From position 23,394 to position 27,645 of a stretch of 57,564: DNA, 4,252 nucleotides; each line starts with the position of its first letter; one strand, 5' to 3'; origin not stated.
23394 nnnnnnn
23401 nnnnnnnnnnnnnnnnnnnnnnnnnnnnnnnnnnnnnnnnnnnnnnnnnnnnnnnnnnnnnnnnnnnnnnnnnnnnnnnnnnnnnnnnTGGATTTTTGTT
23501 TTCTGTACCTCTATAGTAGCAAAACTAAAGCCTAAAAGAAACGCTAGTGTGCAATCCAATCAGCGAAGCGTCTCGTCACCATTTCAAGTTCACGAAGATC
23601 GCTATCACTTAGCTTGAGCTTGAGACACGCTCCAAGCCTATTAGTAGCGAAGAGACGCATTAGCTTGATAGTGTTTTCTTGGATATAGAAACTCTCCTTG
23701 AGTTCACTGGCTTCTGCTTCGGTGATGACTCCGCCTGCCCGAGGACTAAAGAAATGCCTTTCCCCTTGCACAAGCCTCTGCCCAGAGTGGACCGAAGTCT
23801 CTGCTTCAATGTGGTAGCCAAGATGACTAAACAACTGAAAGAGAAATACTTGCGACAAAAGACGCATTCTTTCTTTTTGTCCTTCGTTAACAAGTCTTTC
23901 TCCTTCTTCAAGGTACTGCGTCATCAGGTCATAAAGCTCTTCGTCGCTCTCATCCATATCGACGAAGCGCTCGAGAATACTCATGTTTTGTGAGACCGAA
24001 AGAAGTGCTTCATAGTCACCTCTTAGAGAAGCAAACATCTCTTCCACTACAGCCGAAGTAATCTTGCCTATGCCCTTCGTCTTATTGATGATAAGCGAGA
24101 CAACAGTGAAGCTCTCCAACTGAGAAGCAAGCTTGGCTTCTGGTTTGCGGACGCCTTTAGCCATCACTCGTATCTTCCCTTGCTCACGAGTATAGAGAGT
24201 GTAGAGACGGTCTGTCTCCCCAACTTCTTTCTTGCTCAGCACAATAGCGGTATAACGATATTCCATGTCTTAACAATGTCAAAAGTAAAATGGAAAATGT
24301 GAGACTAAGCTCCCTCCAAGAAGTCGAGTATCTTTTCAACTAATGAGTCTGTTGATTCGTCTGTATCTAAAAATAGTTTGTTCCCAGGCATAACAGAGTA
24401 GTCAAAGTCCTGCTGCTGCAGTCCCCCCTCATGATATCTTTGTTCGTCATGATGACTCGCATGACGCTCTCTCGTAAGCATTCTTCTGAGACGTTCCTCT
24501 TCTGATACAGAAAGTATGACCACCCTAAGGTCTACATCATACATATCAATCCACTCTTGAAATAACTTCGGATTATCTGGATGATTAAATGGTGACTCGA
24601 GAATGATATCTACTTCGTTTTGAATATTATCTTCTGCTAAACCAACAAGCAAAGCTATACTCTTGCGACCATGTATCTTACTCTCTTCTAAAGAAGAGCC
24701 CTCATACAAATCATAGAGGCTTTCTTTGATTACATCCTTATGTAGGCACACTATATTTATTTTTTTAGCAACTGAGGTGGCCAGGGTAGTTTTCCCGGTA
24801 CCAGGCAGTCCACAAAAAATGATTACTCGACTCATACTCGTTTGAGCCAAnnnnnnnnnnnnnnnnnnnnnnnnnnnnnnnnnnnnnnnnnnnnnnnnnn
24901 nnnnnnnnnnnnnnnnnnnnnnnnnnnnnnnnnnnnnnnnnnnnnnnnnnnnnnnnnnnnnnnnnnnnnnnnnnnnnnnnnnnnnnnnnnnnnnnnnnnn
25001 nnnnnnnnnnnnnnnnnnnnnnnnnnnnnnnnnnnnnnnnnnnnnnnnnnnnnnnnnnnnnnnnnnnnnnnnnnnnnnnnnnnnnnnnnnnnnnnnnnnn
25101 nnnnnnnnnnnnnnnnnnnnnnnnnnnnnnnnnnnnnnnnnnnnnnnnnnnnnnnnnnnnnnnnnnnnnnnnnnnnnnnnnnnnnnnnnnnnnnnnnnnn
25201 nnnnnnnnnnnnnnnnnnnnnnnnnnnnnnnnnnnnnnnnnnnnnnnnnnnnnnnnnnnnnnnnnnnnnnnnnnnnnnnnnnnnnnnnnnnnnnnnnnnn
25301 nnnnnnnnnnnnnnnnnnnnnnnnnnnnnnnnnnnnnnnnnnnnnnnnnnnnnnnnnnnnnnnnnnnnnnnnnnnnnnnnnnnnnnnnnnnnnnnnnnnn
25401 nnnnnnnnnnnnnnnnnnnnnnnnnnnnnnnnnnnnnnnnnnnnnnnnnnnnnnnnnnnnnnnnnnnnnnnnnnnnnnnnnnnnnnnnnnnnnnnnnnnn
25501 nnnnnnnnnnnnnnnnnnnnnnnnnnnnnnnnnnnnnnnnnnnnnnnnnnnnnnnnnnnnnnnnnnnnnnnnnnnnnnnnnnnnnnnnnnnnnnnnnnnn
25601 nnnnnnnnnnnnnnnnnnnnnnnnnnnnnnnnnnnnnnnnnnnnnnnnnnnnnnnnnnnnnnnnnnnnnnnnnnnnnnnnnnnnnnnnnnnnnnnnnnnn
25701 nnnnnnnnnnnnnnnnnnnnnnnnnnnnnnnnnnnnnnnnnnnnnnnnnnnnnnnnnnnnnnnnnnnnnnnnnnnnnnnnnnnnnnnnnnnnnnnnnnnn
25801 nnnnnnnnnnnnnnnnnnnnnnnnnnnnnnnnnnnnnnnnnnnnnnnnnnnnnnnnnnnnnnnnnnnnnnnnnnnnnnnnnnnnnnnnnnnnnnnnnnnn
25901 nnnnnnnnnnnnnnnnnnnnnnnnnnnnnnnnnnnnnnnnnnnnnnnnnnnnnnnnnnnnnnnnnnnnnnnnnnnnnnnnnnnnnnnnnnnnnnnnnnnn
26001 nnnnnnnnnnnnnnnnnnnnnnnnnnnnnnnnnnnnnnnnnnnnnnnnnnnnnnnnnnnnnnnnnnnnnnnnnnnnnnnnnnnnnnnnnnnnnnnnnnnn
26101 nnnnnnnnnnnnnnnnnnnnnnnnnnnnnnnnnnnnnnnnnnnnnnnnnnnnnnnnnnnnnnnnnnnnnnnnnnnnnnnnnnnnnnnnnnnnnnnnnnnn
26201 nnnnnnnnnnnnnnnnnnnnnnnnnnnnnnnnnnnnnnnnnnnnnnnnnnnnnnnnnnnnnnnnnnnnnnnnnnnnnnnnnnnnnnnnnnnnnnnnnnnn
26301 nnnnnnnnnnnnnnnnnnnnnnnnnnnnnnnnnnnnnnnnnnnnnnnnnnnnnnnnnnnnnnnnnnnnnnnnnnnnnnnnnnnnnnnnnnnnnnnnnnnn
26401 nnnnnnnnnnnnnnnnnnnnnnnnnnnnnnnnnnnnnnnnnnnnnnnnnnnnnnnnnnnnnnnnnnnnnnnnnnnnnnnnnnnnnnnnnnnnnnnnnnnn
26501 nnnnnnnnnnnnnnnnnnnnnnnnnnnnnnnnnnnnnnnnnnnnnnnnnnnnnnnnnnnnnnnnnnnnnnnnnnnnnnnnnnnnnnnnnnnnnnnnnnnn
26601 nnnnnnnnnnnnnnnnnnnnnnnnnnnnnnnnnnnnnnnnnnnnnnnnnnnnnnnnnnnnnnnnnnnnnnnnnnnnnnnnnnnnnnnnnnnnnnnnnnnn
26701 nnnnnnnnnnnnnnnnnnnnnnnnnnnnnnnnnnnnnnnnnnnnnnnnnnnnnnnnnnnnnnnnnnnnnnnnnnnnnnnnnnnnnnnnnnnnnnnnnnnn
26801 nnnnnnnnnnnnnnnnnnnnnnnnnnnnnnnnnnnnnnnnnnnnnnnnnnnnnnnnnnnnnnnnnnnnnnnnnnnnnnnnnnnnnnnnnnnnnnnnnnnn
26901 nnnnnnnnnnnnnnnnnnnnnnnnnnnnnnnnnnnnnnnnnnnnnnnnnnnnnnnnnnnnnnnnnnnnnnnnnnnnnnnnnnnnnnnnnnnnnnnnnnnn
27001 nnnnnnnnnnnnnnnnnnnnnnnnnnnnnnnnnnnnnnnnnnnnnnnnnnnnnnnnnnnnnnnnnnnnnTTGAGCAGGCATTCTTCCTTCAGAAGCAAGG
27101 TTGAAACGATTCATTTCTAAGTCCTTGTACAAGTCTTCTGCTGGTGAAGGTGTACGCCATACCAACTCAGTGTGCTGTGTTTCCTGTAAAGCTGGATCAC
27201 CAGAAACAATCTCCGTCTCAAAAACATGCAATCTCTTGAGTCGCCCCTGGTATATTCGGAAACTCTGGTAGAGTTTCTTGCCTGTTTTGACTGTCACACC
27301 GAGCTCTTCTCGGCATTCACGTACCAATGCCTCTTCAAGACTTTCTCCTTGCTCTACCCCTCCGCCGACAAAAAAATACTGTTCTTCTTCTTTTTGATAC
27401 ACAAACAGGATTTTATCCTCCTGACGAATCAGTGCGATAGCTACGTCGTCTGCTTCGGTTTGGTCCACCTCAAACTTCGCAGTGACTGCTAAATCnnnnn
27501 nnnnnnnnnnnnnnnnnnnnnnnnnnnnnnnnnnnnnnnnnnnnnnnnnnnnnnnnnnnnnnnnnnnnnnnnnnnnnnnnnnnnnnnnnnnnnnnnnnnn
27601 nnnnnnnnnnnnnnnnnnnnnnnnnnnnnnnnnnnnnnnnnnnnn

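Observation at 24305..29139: Ile T-box operon with an unknown gene first: T-box, coiled-coil protein, IleRS-NUDIX, P-loop kinase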

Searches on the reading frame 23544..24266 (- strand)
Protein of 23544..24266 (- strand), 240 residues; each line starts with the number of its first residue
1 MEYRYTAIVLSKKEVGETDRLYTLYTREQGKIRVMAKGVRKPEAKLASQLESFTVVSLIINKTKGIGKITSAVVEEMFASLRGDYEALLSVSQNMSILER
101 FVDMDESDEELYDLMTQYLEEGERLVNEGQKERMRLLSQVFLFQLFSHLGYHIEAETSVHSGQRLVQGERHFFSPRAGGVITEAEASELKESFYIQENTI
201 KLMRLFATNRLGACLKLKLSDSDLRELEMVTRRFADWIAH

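Call 6: search_protein_families(library=pfam, proteins=[window:23544-24266:-], max_evalue=0.01)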
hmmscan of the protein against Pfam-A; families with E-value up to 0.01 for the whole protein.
window:23544-24266:- (240 aa): 2 families
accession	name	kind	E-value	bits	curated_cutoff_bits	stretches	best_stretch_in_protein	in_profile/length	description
PF11967.14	RecO_N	-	8.5e-21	74.2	27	1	1-76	1-78/80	Recombination protein O N terminal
PF02565.21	RecO_C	-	4.4e-15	56.2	22.1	1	82-237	1-147/157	Recombination protein O C terminal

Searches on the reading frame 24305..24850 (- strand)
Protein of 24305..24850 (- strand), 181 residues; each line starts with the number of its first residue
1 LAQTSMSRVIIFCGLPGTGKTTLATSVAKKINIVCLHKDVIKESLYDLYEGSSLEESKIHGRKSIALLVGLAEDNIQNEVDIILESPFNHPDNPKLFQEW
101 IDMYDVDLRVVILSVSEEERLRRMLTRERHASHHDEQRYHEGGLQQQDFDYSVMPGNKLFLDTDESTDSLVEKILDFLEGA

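Call 6: search_protein_families(library=pfam, proteins=[window:24305-24850:-], max_evalue=0.01)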
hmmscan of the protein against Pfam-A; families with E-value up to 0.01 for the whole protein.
window:24305-24850:- (181 aa): 13 families
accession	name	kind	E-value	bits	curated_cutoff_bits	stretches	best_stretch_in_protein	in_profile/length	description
PF13671.12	AAA_33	-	4.8e-16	59.8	27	1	9-134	1-125/143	AAA domain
PF13238.12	AAA_18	-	2e-11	44.9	29.4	1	10-137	1-121/128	AAA domain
PF06414.18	Zeta_toxin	-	1.8e-10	41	22.3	1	9-139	18-153/199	Zeta toxin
PF13207.12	AAA_17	-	1.5e-06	29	27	1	14-136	2-132/136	AAA domain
PF00004.35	AAA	-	1.5e-05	25.9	21.2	1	10-49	1-35/131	ATPase family associated with various cellular activities (AAA)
PF13401.12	AAA_22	-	0.00058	20.6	27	1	8-53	6-46/130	AAA domain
PF13521.12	AAA_28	-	0.00066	20.4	27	1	10-49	2-40/164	AAA domain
PF13189.12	Cytidylate_kin2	-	0.0021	18.7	28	0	14-53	6-43/176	Cytidylate kinase-like family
PF00931.28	NB-ARC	-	0.0036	17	23.5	0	8-33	19-44/248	NB-ARC domain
PF08433.16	KTI12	-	0.0054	16.7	22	1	10-47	4-41/271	Chromatin associated protein KTI12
PF24883.2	NPHP3_N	-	0.0061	17.2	24.8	1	4-32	19-47/164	Nephrocystin 3, N-terminal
PF20720.3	nSTAND3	-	0.0077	16.4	27.2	0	7-30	17-40/155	Novel STAND NTPase 3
PF13481.12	AAA_25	-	0.008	16.3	27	0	7-28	33-54/195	AAA domain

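Call 52: search_protein_families(library=phrogs, proteins=[window:24305-24850:-], max_evalue=0.01)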
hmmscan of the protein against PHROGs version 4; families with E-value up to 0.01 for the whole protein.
window:24305-24850:- (181 aa): 14 families
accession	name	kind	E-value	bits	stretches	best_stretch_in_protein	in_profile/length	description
phrog_505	-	other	5.5e-09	36.9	1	6-131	1-127/295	polynucleotide kinase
phrog_10255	-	other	2.6e-07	31.6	1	9-64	3-60/230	kinase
phrog_5846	-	DNA, RNA and nucleotide metabolism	1.2e-06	29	1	6-35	37-66/380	clamp loader of DNA polymerase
phrog_139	-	other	1.9e-05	25.2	1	3-53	79-130/342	deoxynucleoside monophosphate kinase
phrog_1815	-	other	8.5e-05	23.9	0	6-33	2-29/197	guanylate kinase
phrog_2071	-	other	0.00011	23.2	1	3-39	12-48/282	ATPase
phrog_168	-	DNA, RNA and nucleotide metabolism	0.00013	22.7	1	6-48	42-83/314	clamp loader of DNA polymerase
phrog_2107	-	other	0.00026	21.7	1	9-34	5-30/201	thymidylate kinase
phrog_50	-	DNA, RNA and nucleotide metabolism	0.00065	19.9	1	8-32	370-394/570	DnaC-like helicase loader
phrog_3757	-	unknown function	0.0016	18.9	1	6-33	125-152/367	-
phrog_10401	-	other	0.0019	18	1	3-40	456-493/667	ATPase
phrog_6931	-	unknown function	0.0045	17.2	1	3-31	181-209/343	-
phrog_761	-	other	0.0046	17.6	0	2-32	14-44/362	thymidylate kinase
phrog_5484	-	DNA, RNA and nucleotide metabolism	0.0088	16.6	0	5-33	27-54/239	DnaA-like replication initiation protein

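Call 64: search_protein_families(library=ncbifam, proteins=[window:24305-24850:-], max_evalue=0.001)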
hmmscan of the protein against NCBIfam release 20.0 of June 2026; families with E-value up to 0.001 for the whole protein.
window:24305-24850:- (181 aa): 14 families
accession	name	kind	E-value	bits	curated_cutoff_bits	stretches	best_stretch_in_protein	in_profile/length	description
NF005255.0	PRK06762.2-2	equivalog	1.6e-08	34.7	140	1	6-140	2-131/163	hypothetical protein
TIGR02173.1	cyt_kin_arch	equivalog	1.7e-05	24.9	102.1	1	9-133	2-116/169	(d)CMP kinase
NF001385.0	PRK00279.2-3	equivalog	3.4e-05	23.5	315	1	8-127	5-130/213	adenylate kinase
NF011100.0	PRK14527.1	equivalog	6.1e-05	22.7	154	0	4-36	3-35/191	adenylate kinase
NF040667.1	hom_kin_desulfo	exception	0.0001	22.2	197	1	9-47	2-40/163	homoserine kinase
TIGR01351.1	adk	subfamily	0.0003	20.5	168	0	10-34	2-26/212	adenylate kinase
NF004962.0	PRK06305.1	equivalog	0.00046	19.5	559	1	6-39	38-71/465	DNA polymerase III subunits gamma and tau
NF008996.1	PRK12339.1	equivalog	0.00061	19.6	250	0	9-54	2-49/193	mevalonate-3-phosphate 5-kinase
TIGR03574.1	selen_PSTK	equivalog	0.00065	19.2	290.5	1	9-55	1-50/249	L-seryl-tRNA(Sec) kinase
TIGR03922.1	T7SS_EccA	equivalog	0.00065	18.4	466.65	1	5-41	310-347/557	type VII secretion AAA-ATPase EccA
NF002700.0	PRK02496.1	equivalog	0.00068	19.3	262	0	10-36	4-30/184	adenylate kinase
NF005258.0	PRK06762.3-3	equivalog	0.00086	19.3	344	0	6-133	1-120/164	hypothetical protein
NF038208.1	garosamine_AAA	equivalog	0.00095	18.9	170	0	9-176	2-163/167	Gar/GrdA family gentamicin resistance ATP-binding protein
NF001380.0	PRK00279.1-2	equivalog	0.00099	18.5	251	0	10-35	3-28/216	adenylate kinase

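Call 80: search_solved_structures(query=window:24305-24835:-, max_evalue=0.01)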
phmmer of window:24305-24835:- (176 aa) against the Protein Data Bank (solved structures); distinct sequences matched with E-value up to 0.01: 2.
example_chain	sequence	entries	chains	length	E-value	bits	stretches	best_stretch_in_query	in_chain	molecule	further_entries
2rhm_A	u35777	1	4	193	3.1e-08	37.2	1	4-150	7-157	Putative kinase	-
1via_A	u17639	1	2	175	0.006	20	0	3-43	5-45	shikimate kinase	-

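Call 102: find_related_loci(query=A5, collection=metagenome_contigs, flank=4000)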
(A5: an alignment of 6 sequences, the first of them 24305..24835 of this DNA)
Query A5 (176 aa) in metagenome_contigs; peptide patterns used: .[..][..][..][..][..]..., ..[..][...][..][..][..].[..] (x = any residue, [..] = any of these).
160 stretches matched a pattern; 8 encode a relative of the query (tblastn E <= 1e-3); 8 distinct loci.
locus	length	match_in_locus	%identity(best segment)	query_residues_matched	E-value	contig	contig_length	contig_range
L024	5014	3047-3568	53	1-174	1e-67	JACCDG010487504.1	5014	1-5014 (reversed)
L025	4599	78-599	53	1-174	1e-67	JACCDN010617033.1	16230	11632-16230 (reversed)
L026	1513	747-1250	50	1-173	7e-55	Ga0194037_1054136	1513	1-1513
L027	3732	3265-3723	50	1-154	1e-51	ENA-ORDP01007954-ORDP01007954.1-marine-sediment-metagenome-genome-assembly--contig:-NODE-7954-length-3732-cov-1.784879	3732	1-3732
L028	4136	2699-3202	44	1-169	8e-37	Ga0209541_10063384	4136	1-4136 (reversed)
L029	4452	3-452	41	19-169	2e-26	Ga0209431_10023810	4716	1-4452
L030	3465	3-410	41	33-169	6e-23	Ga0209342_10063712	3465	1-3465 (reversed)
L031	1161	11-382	38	48-173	1e-21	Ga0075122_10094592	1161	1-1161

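Call 106: predict_structure(alignment_id=A5)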
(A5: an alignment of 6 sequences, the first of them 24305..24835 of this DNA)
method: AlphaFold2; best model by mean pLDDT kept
length: 176 residues; sequences in the alignment: 6
mean_pLDDT: 88.6   pTM: 0.84
mean pLDDT of the five models: 88.6, 86.8, 86.1, 85.7, 84.6
residues with pLDDT >= 90: 96; 70-90: 70; 50-70: 9; < 50: 1
segments of 3 or more residues with pLDDT < 50: none
pLDDT, mean of each block of 10 residues (from residue 1): 91 91 95 91 87 89 93 94 77 94 94 88 81 77 81 92 95 84
secondary structure, 60 per line:
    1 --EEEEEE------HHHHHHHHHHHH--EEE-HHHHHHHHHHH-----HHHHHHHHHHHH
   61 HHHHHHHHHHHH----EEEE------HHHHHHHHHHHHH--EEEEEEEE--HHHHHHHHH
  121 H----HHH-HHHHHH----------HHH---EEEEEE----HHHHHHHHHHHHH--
elements in order: E3-8 H15-26 E29-31 H33-43 H49-72 E77-80 H87-99 E102-109 H112-121 H130-135 E152-157 H162-174

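Call 108: search_protein_families(library=pfam, proteins=[L027:245-706:+, L027:815-1873:+, L027:2035-3177:+, L028:509-1357:+, L028:1378-1920:+, L028:1947-2510:+, L028:3704-4135:+, L028:3-524:+], max_evalue=0.001)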
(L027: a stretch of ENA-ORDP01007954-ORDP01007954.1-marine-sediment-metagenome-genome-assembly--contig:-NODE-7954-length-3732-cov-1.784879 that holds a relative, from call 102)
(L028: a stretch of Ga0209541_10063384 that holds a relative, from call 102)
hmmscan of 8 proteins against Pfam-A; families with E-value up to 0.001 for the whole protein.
L027:245-706:+ (153 aa): 0 families

L027:815-1873:+ (352 aa): 1 family
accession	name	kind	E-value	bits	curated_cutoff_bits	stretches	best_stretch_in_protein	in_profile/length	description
PF00953.26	Glycos_transf_4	-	8e-33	114.1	27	1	107-271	5-158/160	Glycosyl transferase family 4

L027:2035-3177:+ (380 aa): 1 family
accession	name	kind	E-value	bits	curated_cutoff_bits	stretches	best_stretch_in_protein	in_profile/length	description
PF01098.24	FTSW_RODA_SPOVE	-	7.7e-99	331.5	26.4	1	24-378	3-355/356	Cell cycle protein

L028:509-1357:+ (282 aa): 1 family
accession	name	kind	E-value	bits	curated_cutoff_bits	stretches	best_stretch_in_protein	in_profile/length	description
PF00459.30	Inositol_P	-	4.8e-38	131.6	27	1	46-278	32-264/271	Inositol monophosphatase family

L028:1378-1920:+ (180 aa): 1 family
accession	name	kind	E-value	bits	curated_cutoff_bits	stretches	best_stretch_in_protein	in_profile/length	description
PF00293.34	NUDIX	-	6.8e-17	62.2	21.1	1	47-157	3-121/134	NUDIX domain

L028:1947-2510:+ (187 aa): 1 family
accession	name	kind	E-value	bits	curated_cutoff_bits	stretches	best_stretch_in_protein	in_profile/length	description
PF05014.21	Nuc_deoxyrib_tr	-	4.4e-05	24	28.8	1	4-111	2-109/117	Nucleoside 2-deoxyribosyltransferase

L028:3704-4135:+ (144 aa): 2 families
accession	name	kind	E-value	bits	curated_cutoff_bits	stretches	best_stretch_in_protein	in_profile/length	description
PF04055.27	Radical_SAM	-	4.8e-18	66.3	29.5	1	24-142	3-121/166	Radical SAM superfamily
PF13353.11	Fer4_12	-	4.6e-07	30.6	22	1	27-138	14-121/137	4Fe-4S single cluster domain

L028:3-524:+ (173 aa): 1 family
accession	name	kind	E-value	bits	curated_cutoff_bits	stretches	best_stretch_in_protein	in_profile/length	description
PF25137.1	ADH_Fe_C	-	1.4e-17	64.5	27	1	14-166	35-193/194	Fe-containing alcohol dehydrogenase family, C-terminal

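Call 109: fold_search(model_id=the predicted structure, library=pdb)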
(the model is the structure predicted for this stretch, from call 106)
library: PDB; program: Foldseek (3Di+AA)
matches with E <= 10: 1537; with E <= 0.001: 501
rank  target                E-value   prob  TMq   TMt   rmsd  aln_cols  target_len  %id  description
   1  2rhm_D                1.9e-10  1.00  0.73  0.70   6.1       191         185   22  Crystal structure of a putative kinase (caur_3907) from chloroflexus aurantiacus j-10-fl at 1.70 A resolution (released 2007-11-20)
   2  2rhm_A                1.9e-10  1.00  0.74  0.72   5.7       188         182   23  Crystal structure of a putative kinase (caur_3907) from chloroflexus aurantiacus j-10-fl at 1.70 A resolution (released 2007-11-20)
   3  2rhm_C                3.9e-10  1.00  0.75  0.70   6.0       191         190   23  Crystal structure of a putative kinase (caur_3907) from chloroflexus aurantiacus j-10-fl at 1.70 A resolution (released 2007-11-20)
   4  2rhm_B                5.3e-10  1.00  0.76  0.71   5.9       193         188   23  Crystal structure of a putative kinase (caur_3907) from chloroflexus aurantiacus j-10-fl at 1.70 A resolution (released 2007-11-20)
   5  4eun                  5.9e-08  1.00  0.65  0.66   4.8       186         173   17  Crystal structure of a sugar kinase (Target EFI-502144 from Janibacter sp. HTCC2649), unliganded structure (released 2012-05-16)
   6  2iyx                  3.0e-07  1.00  0.60  0.62   5.9       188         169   16  Shikimate kinase from Mycobacterium tuberculosis in complex with shikimate and SO4 (released 2006-10-11)
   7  2iyz                  5.9e-07  1.00  0.58  0.60   6.2       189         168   17  Shikimate kinase from Mycobacterium tuberculosis in complex with shikimate-3-phosphate and ADP (released 2006-10-11)
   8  6pk5_E                8.0e-07  1.00  0.54  0.51   8.1       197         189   18  Adenylate kinase from Methanococcus igneus - apo form (released 2020-07-01)
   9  3a4l_B                9.1e-07  1.00  0.61  0.48   5.1       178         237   20  Crystal structure of archaeal O-phosphoseryl-tRNA(Sec) kinase (released 2009-10-20)
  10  1l4u                  1.2e-06  1.00  0.59  0.62   5.9       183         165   15  CRYSTAL STRUCTURE OF SHIKIMATE KINASE FROM MYCOBACTERIUM TUBERCULOSIS IN COMPLEX WITH MGADP AND PT(II) AT 1.8 ANGSTROM R (released 2002-06-12)
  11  1ko1_A                1.4e-06  1.00  0.65  0.69   4.4       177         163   15  Crystal structure of gluconate kinase (released 2002-05-29)
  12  7yq1_C                1.7e-06  1.00  0.66  0.67   4.4       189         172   24  Crystal structure of adenosine 5'-phosphosulfate kinase from Archaeoglobus fulgidus in complex with AMP-PNP and APS (released 2023-01-18)
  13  1ko5_A                1.7e-06  1.00  0.63  0.64   4.9       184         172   15  Crystal structure of gluconate kinase (released 2002-05-29)
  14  6pk5_F                1.9e-06  1.00  0.53  0.50   8.2       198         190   16  Adenylate kinase from Methanococcus igneus - apo form (released 2020-07-01)
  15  2iyq                  2.2e-06  1.00  0.56  0.59   6.4       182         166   16  Shikimate kinase from Mycobacterium tuberculosis in complex with shikimate and ADP (released 2006-10-11)
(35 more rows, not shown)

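Call 111: search_protein_families(library=padloc, proteins=[window:24305-24835:-], max_evalue=0.001)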
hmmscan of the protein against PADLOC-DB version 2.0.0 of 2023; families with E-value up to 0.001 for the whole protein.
window:24305-24835:- (176 aa): 5 families
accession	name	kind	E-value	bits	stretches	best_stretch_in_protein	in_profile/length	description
PDLC02911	VakA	-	9.6e-07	27.5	1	1-130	1-119/163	-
PDLC04690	PDC-M51B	-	3.5e-05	21.6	0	1-31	1-31/191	-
PDLC02196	IetA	-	0.0001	19.9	1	3-28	123-148/374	-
PDLC00915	TRIP13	-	0.00018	19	1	4-28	65-89/302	TRIP13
PDLC02195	IetA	-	0.00024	18.6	1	2-28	137-163/395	-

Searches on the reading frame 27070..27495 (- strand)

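Call 64: search_protein_families(library=ncbifam, proteins=[window:27070-27495:-], max_evalue=0.001)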
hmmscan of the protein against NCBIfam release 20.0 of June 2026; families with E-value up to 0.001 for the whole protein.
window:27070-27495:- (142 aa): 16 families
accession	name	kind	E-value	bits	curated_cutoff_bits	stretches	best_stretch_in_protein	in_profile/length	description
NF007834.0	PRK10546.1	equivalog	8.8e-16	57.9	156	1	17-120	5-110/135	pyrimidine (deoxy)nucleoside triphosphate diphosphatase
NF006530.0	PRK08999.1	equivalog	3.7e-15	55.8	245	1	17-119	7-112/315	Nudix family hydrolase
NF008044.0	PRK10776.1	equivalog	2.1e-11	43.8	148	1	17-115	5-108/130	8-oxo-dGTP diphosphatase MutT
TIGR00586.1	mutt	equivalog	5.1e-10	39.4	97.9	1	17-112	6-106/129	8-oxo-dGTP diphosphatase MutT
NF001299.0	PRK00241.1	equivalog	2.5e-08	33.7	158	1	20-70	139-191/263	NAD(+) diphosphatase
NF001937.0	PRK00714.1-4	equivalog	6.3e-08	32.4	139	1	17-78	10-71/161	RNA pyrophosphohydrolase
NF001934.0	PRK00714.1-1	equivalog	6.6e-07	28.9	241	1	17-86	10-79/176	RNA pyrophosphohydrolase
TIGR02705.1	nudix_YtkD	equivalog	9.2e-07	28.5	154.4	1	5-71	12-78/156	RNA deprotection pyrophosphohydrolase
NF012016.0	PRK15472.1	equivalog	1.4e-06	28.1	95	1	38-70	31-63/141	nucleoside triphosphatase NudI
TIGR00052.1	TIGR00052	subfamily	3.9e-06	26.6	79.55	1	32-96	71-138/188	nudix-type nucleoside diphosphatase, YffH/AdpP family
NF001935.0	PRK00714.1-2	equivalog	7.5e-06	25.6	259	1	17-70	10-63/183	RNA pyrophosphohydrolase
NF001936.0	PRK00714.1-3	equivalog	8.4e-05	22.5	118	1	36-67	32-64/155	RNA pyrophosphohydrolase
NF006961.0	PRK09438.1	equivalog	0.00019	20.9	103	1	20-73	13-67/151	dihydroneopterin triphosphate diphosphatase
NF041652.1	Nud_hyd_Dein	equivalog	0.00028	21.1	200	1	22-77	20-82/152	Nudix hydrolase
NF052459.1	OxoGTPPhMutT1Mycb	equivalog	0.00035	19.8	475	1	32-115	23-105/292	8-oxo-(d)GTP phosphatase MutT1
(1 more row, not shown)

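Call 111: search_protein_families(library=padloc, proteins=[window:27073-27465:-], max_evalue=0.001)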
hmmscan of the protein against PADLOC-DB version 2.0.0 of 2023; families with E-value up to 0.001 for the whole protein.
window:27073-27465:- (131 aa): 1 family
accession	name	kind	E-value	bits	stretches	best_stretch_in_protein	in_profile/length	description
PDLC04899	PDC-S07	-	9.2e-19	65.4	1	7-107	8-110/135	-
